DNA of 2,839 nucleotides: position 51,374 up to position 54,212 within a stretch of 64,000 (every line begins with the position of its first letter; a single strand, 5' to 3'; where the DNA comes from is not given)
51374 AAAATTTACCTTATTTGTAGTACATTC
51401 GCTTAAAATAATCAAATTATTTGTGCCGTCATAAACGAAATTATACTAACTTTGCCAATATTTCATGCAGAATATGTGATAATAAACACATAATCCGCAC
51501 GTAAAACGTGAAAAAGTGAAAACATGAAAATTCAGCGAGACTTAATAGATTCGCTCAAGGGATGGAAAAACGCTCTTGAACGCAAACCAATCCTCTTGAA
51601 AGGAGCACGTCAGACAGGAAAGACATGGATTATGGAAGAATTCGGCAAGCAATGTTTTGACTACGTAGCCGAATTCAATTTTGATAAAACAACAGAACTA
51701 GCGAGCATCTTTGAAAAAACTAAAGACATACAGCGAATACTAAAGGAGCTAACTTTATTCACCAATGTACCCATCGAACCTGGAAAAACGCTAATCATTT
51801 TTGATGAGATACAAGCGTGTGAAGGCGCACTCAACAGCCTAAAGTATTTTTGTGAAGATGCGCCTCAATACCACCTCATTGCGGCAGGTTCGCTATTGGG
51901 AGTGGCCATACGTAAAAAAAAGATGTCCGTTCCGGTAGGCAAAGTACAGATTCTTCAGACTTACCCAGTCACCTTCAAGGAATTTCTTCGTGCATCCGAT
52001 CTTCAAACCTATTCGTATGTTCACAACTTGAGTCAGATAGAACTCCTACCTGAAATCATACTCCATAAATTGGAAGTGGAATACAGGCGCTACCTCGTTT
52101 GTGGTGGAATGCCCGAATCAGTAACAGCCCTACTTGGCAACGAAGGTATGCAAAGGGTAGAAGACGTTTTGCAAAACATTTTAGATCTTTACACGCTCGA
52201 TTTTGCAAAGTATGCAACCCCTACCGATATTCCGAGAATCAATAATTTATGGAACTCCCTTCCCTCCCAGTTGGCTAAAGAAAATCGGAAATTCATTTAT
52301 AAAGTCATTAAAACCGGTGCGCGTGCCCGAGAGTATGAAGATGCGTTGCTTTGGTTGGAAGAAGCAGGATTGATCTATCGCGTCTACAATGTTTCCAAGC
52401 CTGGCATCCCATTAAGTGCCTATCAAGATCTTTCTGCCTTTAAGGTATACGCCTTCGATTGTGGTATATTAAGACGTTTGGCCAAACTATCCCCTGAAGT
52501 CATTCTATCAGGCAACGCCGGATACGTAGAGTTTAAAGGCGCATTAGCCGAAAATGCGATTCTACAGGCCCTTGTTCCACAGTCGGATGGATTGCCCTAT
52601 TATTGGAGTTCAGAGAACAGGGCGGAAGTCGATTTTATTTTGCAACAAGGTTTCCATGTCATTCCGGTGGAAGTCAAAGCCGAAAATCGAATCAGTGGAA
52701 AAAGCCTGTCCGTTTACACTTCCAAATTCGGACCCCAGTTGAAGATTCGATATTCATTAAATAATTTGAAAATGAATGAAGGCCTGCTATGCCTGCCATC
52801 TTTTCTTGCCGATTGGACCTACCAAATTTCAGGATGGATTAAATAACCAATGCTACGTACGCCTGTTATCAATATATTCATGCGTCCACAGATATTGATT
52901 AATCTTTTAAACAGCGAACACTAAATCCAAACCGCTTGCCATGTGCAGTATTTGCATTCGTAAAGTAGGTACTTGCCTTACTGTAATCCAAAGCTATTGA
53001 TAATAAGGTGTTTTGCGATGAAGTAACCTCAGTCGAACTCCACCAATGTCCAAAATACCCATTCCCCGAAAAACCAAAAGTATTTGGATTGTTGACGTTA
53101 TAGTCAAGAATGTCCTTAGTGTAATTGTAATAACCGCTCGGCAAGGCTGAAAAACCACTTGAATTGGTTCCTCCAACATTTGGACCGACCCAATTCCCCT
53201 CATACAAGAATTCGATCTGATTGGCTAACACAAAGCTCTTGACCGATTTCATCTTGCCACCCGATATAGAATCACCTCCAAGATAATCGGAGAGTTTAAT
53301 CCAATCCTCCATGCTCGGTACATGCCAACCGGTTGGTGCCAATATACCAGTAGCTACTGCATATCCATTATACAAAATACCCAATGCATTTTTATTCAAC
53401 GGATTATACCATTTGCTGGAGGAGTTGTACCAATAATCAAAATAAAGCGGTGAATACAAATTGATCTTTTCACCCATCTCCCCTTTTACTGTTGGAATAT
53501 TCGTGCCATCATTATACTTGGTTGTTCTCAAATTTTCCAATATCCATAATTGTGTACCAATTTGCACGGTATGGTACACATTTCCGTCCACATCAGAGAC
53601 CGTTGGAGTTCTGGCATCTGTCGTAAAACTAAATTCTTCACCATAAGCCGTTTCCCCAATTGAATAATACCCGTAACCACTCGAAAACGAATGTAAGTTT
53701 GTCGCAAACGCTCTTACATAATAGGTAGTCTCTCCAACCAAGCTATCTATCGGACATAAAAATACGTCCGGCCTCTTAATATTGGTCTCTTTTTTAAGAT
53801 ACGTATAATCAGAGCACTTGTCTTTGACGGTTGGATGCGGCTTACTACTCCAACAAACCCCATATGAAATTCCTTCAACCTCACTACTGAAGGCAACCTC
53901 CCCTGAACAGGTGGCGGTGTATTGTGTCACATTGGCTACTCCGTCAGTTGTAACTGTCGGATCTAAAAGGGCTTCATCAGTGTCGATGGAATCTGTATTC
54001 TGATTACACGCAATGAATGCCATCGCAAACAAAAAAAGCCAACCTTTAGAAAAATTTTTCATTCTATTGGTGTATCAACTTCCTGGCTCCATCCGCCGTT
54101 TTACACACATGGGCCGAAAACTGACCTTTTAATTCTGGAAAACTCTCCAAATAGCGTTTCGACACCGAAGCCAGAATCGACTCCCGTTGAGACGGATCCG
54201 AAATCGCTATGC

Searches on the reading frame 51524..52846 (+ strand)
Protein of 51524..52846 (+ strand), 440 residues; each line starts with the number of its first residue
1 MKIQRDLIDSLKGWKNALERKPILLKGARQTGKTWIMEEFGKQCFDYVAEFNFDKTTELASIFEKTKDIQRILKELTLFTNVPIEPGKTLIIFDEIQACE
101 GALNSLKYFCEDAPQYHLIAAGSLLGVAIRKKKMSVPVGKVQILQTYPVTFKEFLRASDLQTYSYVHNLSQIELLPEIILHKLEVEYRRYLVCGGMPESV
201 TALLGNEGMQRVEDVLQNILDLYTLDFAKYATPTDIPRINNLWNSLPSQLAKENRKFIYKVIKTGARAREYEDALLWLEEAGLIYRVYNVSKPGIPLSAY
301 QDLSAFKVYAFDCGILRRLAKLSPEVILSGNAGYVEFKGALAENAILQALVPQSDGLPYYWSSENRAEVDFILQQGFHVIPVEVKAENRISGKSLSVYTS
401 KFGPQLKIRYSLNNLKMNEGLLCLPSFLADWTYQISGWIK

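Call 11: search_protein_families(library=pfam, proteins=[window:51524-52846:+])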
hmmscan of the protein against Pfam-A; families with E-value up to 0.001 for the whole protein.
window:51524-52846:+ (440 aa): 2 families
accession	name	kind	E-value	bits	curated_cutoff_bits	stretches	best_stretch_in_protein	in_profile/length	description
PF13635.12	DUF4143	-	1.1e-37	129.7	28.1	1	226-386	3-159/160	Domain of unknown function (DUF4143)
PF13173.12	AAA_14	-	3.1e-24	85.9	27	1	20-155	2-129/129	AAA domain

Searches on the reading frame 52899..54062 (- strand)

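Call 11: search_protein_families(library=pfam, proteins=[window:52899-54062:-])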
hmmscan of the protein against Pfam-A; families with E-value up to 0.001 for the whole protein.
window:52899-54062:- (387 aa): 1 family
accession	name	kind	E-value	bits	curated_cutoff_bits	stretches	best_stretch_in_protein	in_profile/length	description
PF09603.15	Fib_succ_major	-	9.5e-33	114.5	33.9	1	166-386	1-187/187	Fibrobacter succinogenes major domain (Fib_succ_major)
